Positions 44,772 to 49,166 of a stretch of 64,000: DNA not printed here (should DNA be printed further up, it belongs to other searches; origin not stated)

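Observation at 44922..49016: Three paralogous PEP-CTERM genes fused in one frame. Stop codons are missing, and signal peptides overlap the preceding sorting signals.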

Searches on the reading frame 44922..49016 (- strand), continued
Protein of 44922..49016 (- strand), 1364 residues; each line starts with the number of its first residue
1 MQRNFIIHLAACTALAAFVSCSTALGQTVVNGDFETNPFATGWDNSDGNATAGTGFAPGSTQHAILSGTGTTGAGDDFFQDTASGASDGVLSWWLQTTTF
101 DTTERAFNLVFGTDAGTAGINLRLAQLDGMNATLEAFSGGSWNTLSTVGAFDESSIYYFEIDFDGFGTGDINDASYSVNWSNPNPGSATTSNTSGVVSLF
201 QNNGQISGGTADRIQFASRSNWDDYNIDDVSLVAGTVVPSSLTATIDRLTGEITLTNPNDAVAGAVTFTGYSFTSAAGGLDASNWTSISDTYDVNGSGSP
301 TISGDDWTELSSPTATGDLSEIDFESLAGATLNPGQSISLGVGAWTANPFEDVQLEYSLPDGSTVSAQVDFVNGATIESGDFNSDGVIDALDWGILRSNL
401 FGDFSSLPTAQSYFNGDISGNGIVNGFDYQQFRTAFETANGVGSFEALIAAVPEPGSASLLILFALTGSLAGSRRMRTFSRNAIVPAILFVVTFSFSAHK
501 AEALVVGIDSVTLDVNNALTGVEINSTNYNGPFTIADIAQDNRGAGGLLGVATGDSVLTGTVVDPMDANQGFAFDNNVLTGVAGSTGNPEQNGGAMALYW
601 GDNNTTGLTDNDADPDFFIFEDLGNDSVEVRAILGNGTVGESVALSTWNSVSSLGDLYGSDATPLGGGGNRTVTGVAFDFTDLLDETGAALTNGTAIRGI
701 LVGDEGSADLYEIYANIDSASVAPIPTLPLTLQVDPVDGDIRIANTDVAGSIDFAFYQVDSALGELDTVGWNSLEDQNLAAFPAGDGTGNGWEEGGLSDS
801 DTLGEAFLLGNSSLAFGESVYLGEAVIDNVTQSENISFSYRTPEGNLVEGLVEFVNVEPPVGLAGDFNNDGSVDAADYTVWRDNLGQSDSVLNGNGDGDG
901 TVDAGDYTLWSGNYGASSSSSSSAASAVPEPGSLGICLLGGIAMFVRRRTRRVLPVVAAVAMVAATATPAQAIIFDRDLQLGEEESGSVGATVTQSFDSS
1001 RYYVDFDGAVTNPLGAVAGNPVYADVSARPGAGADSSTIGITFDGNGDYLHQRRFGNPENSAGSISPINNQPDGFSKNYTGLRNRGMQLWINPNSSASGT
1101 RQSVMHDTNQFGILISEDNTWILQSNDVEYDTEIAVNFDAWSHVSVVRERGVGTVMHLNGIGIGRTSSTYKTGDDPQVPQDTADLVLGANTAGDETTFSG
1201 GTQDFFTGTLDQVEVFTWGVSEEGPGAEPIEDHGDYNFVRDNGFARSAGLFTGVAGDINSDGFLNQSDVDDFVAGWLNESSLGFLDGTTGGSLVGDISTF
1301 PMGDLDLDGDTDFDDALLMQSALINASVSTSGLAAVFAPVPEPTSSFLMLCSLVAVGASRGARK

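Call 54: list_cluster_members(proteins=[P0171, P0028, P0030, P0035, P0038, P0051, P0064, P0112, P0121, P0146])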
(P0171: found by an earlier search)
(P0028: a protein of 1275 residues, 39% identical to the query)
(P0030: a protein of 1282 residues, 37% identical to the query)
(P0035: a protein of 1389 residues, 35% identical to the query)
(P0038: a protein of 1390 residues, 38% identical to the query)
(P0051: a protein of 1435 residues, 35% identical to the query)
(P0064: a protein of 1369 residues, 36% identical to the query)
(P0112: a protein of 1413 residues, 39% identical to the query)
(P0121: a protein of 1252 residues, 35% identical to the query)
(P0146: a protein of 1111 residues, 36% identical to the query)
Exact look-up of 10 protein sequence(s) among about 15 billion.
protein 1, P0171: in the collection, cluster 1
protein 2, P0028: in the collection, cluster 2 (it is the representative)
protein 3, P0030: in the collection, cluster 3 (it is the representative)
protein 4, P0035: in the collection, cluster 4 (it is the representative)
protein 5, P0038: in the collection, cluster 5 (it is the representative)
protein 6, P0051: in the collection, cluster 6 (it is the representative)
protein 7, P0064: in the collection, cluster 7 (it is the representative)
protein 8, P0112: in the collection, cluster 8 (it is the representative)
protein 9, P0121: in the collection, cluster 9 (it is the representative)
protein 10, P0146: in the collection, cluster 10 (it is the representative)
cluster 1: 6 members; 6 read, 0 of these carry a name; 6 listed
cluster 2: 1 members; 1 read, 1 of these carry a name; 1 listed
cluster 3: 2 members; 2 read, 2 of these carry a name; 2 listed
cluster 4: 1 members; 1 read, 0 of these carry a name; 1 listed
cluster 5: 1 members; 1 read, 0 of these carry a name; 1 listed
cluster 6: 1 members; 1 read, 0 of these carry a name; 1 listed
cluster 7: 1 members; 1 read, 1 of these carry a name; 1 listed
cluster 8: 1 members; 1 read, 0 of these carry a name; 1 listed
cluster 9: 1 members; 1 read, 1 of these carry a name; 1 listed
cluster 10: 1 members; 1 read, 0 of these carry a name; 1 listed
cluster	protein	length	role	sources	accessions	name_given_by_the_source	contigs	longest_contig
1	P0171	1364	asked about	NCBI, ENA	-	-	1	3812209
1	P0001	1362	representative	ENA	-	-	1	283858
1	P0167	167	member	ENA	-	-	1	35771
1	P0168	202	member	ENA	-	-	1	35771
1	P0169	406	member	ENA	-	-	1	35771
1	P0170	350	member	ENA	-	-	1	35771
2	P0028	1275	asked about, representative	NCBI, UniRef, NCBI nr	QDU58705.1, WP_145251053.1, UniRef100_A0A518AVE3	PEP-CTERM sorting domain-containing protein [Aeoliella mucimassa] | PEP-CTERM motif protein n=1 Tax=Aeoliella mucimassa TaxID=2527972 RepID=A0A518AVE3_9BACT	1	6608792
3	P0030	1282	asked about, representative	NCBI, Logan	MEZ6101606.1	MAG: PEP-CTERM sorting domain-containing protein [Pirellulaceae bacterium]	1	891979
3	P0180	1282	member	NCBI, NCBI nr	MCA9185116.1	MAG: PEP-CTERM sorting domain-containing protein [Planctomycetales bacterium] | PEP-CTERM sorting domain-containing protein [Planctomycetales bacterium]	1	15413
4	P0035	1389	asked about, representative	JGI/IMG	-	-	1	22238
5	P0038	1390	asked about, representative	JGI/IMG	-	-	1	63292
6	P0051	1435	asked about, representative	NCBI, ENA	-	-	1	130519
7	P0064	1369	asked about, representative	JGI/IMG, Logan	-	hypothetical protein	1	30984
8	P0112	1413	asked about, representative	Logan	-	-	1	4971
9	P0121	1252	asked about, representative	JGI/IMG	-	hypothetical protein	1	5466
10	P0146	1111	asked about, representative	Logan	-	-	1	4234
